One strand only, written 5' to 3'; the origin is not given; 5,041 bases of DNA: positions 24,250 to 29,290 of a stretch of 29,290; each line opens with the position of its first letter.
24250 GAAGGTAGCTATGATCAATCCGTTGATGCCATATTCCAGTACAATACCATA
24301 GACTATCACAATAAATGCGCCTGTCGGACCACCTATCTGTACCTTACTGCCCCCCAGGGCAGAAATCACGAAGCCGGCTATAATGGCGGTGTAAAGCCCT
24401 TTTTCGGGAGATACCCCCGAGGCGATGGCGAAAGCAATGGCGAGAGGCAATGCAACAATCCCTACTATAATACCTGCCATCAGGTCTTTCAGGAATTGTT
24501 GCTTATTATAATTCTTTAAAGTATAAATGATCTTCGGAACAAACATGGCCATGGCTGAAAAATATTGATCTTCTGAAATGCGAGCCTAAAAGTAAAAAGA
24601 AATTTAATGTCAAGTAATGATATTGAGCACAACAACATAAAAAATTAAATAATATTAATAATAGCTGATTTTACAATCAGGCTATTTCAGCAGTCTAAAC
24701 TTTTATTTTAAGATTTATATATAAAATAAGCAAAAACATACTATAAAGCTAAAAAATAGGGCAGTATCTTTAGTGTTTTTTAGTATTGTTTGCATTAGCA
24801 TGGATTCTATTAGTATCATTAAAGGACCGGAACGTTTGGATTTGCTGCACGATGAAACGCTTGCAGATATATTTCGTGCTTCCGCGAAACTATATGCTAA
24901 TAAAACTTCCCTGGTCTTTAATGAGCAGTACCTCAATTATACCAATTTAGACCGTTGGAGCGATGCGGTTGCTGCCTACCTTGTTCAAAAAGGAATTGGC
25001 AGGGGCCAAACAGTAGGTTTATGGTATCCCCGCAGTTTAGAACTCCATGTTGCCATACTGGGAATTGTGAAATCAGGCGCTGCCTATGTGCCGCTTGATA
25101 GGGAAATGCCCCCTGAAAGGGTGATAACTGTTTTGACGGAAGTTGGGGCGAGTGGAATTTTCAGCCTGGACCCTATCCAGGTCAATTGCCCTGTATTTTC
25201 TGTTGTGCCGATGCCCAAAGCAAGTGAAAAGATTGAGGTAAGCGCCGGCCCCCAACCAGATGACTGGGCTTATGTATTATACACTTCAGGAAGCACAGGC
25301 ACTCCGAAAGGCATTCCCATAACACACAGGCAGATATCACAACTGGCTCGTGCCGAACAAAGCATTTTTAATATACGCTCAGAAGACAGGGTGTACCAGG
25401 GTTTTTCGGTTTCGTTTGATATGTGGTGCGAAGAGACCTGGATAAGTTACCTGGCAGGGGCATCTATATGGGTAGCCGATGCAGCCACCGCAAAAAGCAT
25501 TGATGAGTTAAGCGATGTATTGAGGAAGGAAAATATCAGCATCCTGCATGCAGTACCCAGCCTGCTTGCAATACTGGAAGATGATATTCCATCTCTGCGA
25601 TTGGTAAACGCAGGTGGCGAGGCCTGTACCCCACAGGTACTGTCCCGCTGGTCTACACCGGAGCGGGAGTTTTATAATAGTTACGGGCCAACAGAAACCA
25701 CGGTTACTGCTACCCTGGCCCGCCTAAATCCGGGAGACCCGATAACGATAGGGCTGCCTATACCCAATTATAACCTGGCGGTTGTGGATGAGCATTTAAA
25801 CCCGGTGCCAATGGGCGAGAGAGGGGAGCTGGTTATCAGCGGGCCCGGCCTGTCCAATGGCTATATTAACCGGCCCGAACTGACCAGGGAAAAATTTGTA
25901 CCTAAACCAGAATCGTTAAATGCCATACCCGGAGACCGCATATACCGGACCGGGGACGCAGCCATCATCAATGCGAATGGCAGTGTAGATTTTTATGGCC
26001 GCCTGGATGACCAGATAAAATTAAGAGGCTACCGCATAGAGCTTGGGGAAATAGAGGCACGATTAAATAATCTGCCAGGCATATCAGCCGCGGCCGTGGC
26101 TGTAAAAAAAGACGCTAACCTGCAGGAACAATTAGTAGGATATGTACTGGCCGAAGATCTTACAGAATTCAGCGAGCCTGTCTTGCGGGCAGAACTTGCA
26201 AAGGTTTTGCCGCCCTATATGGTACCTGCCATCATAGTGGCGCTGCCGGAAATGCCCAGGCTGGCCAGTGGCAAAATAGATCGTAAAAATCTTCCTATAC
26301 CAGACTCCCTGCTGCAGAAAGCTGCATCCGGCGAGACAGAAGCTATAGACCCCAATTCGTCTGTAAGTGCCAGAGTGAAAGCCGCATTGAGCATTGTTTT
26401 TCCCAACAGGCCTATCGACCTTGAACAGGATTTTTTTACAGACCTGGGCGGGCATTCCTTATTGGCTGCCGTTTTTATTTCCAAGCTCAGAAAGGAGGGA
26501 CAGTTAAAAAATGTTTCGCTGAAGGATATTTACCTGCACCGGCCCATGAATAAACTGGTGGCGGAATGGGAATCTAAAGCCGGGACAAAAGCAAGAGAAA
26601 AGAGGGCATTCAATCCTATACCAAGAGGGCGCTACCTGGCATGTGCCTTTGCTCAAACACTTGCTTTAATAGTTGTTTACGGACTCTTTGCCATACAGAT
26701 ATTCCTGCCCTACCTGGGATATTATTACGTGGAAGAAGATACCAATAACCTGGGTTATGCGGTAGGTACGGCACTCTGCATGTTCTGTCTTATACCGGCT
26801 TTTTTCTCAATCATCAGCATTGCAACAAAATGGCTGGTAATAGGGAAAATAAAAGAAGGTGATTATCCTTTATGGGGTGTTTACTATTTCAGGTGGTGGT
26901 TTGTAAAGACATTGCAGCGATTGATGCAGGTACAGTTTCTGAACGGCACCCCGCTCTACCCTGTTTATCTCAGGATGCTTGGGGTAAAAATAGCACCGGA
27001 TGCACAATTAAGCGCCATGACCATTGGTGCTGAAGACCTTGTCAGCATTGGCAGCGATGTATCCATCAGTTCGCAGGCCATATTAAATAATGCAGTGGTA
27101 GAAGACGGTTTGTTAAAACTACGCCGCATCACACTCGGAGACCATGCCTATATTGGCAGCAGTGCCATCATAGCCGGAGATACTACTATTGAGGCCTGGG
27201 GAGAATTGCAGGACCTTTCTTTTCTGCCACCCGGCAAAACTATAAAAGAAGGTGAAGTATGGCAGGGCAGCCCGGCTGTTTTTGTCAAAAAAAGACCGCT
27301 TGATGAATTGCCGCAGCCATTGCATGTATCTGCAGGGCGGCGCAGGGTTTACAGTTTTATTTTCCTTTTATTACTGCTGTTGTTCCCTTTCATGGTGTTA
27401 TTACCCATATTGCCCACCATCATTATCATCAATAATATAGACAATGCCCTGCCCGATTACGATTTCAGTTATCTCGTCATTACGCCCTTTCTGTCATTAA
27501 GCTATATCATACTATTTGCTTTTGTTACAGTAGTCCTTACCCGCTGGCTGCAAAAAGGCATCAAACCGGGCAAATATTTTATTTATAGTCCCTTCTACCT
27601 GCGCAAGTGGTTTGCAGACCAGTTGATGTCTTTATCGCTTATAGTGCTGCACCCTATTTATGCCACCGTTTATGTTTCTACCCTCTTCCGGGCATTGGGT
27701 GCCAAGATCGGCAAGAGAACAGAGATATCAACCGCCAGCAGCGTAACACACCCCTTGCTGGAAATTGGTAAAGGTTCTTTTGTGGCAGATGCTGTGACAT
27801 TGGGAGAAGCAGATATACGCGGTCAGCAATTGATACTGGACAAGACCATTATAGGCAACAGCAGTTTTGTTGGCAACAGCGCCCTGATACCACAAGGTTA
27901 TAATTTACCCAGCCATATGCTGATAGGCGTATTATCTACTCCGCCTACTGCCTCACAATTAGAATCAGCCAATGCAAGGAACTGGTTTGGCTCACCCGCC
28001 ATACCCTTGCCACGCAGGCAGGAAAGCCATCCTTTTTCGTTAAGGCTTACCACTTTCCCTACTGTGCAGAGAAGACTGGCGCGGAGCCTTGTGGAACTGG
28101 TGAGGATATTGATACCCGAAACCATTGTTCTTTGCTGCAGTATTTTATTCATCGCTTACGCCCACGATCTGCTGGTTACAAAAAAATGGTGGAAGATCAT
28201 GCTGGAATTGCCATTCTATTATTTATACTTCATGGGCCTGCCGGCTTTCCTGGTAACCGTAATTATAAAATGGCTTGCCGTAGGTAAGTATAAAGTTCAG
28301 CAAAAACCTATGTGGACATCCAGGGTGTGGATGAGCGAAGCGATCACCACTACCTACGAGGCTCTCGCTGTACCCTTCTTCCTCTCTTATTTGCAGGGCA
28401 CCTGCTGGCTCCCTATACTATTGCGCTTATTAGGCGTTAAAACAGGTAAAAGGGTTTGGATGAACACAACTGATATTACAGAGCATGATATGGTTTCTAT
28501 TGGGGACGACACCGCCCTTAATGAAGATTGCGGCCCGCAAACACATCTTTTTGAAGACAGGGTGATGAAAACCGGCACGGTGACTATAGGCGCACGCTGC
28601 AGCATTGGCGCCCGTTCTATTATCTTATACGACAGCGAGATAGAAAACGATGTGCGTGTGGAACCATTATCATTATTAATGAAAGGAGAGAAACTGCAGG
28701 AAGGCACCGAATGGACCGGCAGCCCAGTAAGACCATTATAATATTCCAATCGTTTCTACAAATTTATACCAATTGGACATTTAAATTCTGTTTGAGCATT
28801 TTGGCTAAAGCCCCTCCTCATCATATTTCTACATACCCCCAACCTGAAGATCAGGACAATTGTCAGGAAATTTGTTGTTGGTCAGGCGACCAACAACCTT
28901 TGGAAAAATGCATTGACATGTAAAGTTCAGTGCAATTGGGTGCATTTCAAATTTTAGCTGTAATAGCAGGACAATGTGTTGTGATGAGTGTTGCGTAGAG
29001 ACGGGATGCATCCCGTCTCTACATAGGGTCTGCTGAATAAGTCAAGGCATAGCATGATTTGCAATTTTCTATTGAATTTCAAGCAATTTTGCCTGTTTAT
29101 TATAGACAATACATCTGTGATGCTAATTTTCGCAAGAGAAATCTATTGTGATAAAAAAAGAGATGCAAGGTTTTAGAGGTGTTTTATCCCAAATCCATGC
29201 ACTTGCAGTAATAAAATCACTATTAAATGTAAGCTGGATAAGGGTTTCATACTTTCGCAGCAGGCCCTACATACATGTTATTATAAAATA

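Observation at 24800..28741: Standalone Pls/PosA-type poly(amino acid) synthetase in a Bacteroidota genome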

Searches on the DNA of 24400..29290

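Call 30: search_rna_families(source=window, start=24400, end=29290, threshold=evalue, max_evalue=0.1)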
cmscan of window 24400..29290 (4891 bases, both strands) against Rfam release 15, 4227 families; matches with E-value up to 0.1: 0.
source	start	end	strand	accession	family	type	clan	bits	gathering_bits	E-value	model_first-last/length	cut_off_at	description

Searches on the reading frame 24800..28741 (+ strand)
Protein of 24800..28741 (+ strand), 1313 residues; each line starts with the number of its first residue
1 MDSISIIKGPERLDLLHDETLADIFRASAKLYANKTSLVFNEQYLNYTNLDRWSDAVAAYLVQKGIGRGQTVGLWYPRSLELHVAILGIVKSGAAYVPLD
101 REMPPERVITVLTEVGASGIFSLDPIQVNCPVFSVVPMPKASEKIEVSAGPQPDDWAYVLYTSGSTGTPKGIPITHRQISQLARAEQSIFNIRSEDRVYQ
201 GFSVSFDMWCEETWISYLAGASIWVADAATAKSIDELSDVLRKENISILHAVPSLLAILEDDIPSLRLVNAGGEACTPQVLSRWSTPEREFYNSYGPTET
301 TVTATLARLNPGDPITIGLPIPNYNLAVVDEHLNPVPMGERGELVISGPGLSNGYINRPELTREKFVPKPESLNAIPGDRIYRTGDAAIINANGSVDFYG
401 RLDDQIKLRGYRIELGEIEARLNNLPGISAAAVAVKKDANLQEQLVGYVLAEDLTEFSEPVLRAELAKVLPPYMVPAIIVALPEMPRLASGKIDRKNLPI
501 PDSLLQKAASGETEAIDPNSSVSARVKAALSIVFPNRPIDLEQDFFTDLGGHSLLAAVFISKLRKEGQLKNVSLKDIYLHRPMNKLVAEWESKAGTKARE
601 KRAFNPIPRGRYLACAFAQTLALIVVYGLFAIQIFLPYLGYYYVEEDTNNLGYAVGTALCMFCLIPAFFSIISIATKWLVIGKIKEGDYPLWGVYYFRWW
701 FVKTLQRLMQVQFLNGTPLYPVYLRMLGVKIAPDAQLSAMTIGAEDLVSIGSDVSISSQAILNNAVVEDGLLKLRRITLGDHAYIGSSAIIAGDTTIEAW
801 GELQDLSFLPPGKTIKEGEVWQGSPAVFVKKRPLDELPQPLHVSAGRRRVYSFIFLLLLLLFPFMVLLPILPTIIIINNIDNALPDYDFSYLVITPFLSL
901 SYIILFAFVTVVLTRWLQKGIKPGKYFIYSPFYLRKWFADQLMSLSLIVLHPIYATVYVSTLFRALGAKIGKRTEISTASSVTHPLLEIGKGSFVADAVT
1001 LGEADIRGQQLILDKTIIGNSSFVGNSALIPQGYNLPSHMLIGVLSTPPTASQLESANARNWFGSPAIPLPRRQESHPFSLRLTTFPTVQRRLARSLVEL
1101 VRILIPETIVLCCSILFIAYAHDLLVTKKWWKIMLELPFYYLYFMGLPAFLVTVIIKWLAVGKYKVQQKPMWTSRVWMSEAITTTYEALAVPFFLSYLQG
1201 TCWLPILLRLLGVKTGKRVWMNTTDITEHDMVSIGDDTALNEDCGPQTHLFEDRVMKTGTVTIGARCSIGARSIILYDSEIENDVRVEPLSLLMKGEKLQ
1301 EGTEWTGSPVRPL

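Call 5: search_protein_families(library=pfam, proteins=[window:24800-28741:+], max_evalue=0.1)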
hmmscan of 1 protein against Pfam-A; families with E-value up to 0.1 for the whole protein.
window:24800-28741:+ (1313 aa): 5 families
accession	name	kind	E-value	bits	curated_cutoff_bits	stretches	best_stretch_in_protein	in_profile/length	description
PF00501.34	AMP-binding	-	1e-73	248.8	29.9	1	25-355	1-383/384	AMP-binding enzyme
PF00132.30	Hexapep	-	2.2e-09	37.1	27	1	1261-1289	2-30/36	Bacterial transferase hexapeptide (six repeats)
PF25084.1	LbH_EIF2B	-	3.3e-08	33.9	54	0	729-795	28-91/105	EIF2B subunit epsilon LbH domain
PF13193.12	AMP-binding_C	-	5.9e-08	34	24.5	1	417-492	1-76/76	AMP-binding enzyme C-terminal domain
PF00550.31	PP-binding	-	4.9e-05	23.9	20.8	1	532-567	13-45/67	Phosphopantetheine attachment site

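Call 6: search_protein_families(library=ncbifam, proteins=[window:24800-28741:+], max_evalue=0.01)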
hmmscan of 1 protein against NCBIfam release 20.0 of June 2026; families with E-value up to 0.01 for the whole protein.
window:24800-28741:+ (1313 aa): 116 families (the best 25 are shown)
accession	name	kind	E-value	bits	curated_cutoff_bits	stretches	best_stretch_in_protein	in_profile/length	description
TIGR02353.1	NRPS_term_dom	equivalog_domain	2.2e-201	670.9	423.1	1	618-1310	2-695/695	Pls/PosA family non-ribosomal peptide synthetase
TIGR01733.1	AA-adenyl-dom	subfamily_domain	9.2e-116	387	317.4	1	47-433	2-409/409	amino acid adenylation domain-containing protein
NF004282.0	PRK05691.1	subfamily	1.4e-108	363.1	4090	1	19-591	1131-1706/4334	non-ribosomal peptide synthase/polyketide synthase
NF047350.1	aureusi_NRPS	equivalog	2.8e-98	329.7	2500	1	13-592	1428-1992/2373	aureusimine non-ribosomal peptide synthetase AusA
NF041803.1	NRPS_SolG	exception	3.8e-92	309.5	2200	1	24-566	566-1133/1163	solanimycin non-ribosomal peptide synthetase SolG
NF007605.2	PRK10252.1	equivalog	6.7e-82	275.6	2400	1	19-594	454-1045/1292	enterobactin non-ribosomal peptide synthetase EntF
NF038078.1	NRPS_MxcG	equivalog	1.1e-80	271.4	2300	1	25-557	462-1009/1442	myxochelin non-ribosomal peptide synthetase MxcG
NF003417.0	PRK04813.1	subfamily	1e-73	248.6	476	1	28-498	12-499/505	D-alanine--poly(phosphoribitol) ligase subunit DltA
TIGR01734.1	D-ala-DACP-lig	equivalog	4.5e-70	236.6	559.85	1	28-498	9-498/504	D-alanine--poly(phosphoribitol) ligase subunit DltA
NF004837.0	PRK06187.1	subfamily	4.3e-63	213.4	476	2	147-498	163-518/531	long-chain-fatty-acid--CoA ligase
TIGR03098.1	ligase_PEP_1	hypoth_equivalog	3.2e-62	210.6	592.35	2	151-498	160-514/517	acyl-CoA ligase (AMP-forming), exosortase A system-associated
TIGR03443.1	alpha_am_amid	equivalog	1.2e-52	178.6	1030.1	3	147-458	410-757/1390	L-aminoadipate-semialdehyde dehydrogenase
NF004822.0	PRK06178.1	equivalog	3.8e-48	164.4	782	2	136-498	195-563/571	acyl-CoA synthetase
NF005858.0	PRK07787.1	subfamily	7.1e-42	143.4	575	1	32-498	14-468/471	acyl-CoA synthetase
NF005463.0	PRK07059.1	subfamily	5.4e-41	140.6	869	2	151-498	201-552/557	long-chain-fatty-acid--CoA ligase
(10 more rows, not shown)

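Call 9: search_solved_structures(query=window:24800-28741:+, max_evalue=1e-10)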
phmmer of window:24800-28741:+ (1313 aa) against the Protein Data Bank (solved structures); distinct sequences matched with E-value up to 1e-10: 181 (the best 60 are shown).
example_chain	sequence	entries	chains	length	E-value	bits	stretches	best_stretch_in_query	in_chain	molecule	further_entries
9be3_A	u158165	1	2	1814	3.4e-160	538.4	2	32-565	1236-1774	Linear gramicidin synthase subunit A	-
9meh_A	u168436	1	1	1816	3.4e-160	538.4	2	32-565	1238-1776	Linear gramicidin synthase subunit A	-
6mfz_A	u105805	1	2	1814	3.4e-160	538.4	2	32-565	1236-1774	Linear gramicidin synthase subunit A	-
9be4_A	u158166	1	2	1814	1.2e-159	536.6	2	32-565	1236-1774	Linear gramicidin synthase subunit A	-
6mfy_A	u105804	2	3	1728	1.5e-157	529.6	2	10-568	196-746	Linear gramicidin synthase subunit A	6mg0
8xjz_C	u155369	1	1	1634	4.3e-125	422.1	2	17-498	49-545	Peptide synthetase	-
8g95_A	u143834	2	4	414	8.1e-101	341.7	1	5-403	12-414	Dimodular nonribosomal peptide synthase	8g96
8g97_A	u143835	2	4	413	2.4e-100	340.1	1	5-401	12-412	Dimodular nonribosomal peptide synthase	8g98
5u89_A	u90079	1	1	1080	2.7e-92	313.5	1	18-565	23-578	Amino acid adenylation domain protein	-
9bfd_B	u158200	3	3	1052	4e-91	309.6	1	20-579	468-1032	Tyrocidine synthase 2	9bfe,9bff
7wew_A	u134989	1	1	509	3.1e-89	303.3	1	19-501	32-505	Epsilon-poly-L-lysine synthase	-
9bfd_A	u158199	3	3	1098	1.7e-86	294.3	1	20-583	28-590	Tyrocidine synthase 1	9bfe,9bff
1amu_A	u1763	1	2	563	1.5e-85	291.1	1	16-504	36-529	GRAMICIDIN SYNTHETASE 1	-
2vsq_A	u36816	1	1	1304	2.7e-82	280.3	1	25-567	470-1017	SURFACTIN SYNTHETASE SUBUNIT 3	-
8jbr_A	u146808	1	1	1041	1.7e-80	274.4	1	21-579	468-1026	McyA protein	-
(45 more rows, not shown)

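Call 11: find_homologous_proteins(query=window:24800-28741:+, region=600-1313)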
Query window:24800-28741:+, residues 600-1313 (714 aa): 2274 proteins with E <= 0.001 among 8000 candidates; the best 120 are listed.
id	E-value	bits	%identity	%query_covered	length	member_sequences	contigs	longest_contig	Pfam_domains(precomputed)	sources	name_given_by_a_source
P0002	0.0e+0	1618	100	100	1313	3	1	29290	PF00132.31,PF00501.35,PF13193.13,PF25087.2,PF25084.2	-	-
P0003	0.0e+0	1447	87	100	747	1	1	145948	PF14602.13,PF00132.31,PF25087.2,PF25084.2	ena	-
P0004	0.0e+0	1299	79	100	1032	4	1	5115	PF00132.31,PF00501.35,PF13193.13,PF25087.2,PF25084.2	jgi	jgi:non-ribosomal peptide synthetase-like protein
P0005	0.0e+0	1297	79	99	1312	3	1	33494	PF00132.31,PF00501.35,PF25087.2,PF25084.2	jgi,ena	-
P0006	0.0e+0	1246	77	100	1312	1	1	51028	PF00132.31,PF00501.35,PF13193.13,PF25087.2,PF25084.2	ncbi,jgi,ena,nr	ncbi:MAG TPA: Pls/PosA family non-ribosomal peptide synthetase [Flavipsychrobacter sp.]|nr:Pls/PosA 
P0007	0.0e+0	1242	75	100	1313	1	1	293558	PF14602.13,PF00132.31,PF00501.35,PF13193.13,PF25087.2,PF25084.2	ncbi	-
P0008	0.0e+0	1241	76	100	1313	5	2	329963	PF00132.31,PF00501.35,PF13193.13,PF25087.2,PF25084.2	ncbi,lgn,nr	ncbi:MAG: amino acid adenylation domain-containing protein [Flavipsychrobacter sp.]|nr:amino acid ad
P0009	0.0e+0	1238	75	100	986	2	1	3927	PF00550.32,PF14602.13,PF00132.31,PF13193.13,PF25087.2,PF25084.2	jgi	jgi:non-ribosomal peptide synthetase-like protein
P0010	0.0e+0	1238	75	100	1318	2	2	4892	PF00132.31,PF00501.35,PF13193.13,PF25087.2,PF25084.2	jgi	jgi:non-ribosomal peptide synthetase-like protein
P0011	0.0e+0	1237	75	100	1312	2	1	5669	PF00550.32,PF14602.13,PF00132.31,PF00501.35,PF13193.13,PF25087.2,PF25084.2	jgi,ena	jgi:non-ribosomal peptide synthetase-like protein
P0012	0.0e+0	1236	75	100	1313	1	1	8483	PF00132.31,PF00501.35,PF13193.13,PF25087.2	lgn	-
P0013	0.0e+0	1234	75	100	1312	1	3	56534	PF00132.31,PF00501.35,PF25087.2,PF25084.2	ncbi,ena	-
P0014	0.0e+0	1231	74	100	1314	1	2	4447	PF14602.13,PF00132.31,PF00501.35,PF13193.13,PF25087.2,PF25084.2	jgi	jgi:non-ribosomal peptide synthetase-like protein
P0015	0.0e+0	1230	74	100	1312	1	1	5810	PF00550.32,PF00132.31,PF00501.35,PF13193.13,PF25087.2,PF25084.2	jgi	jgi:non-ribosomal peptide synthetase-like protein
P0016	0.0e+0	1230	75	100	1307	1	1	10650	PF00550.32,PF14602.13,PF00132.31,PF00501.35,PF13193.13,PF25087.2,PF25084.2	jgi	jgi:non-ribosomal peptide synthetase-like protein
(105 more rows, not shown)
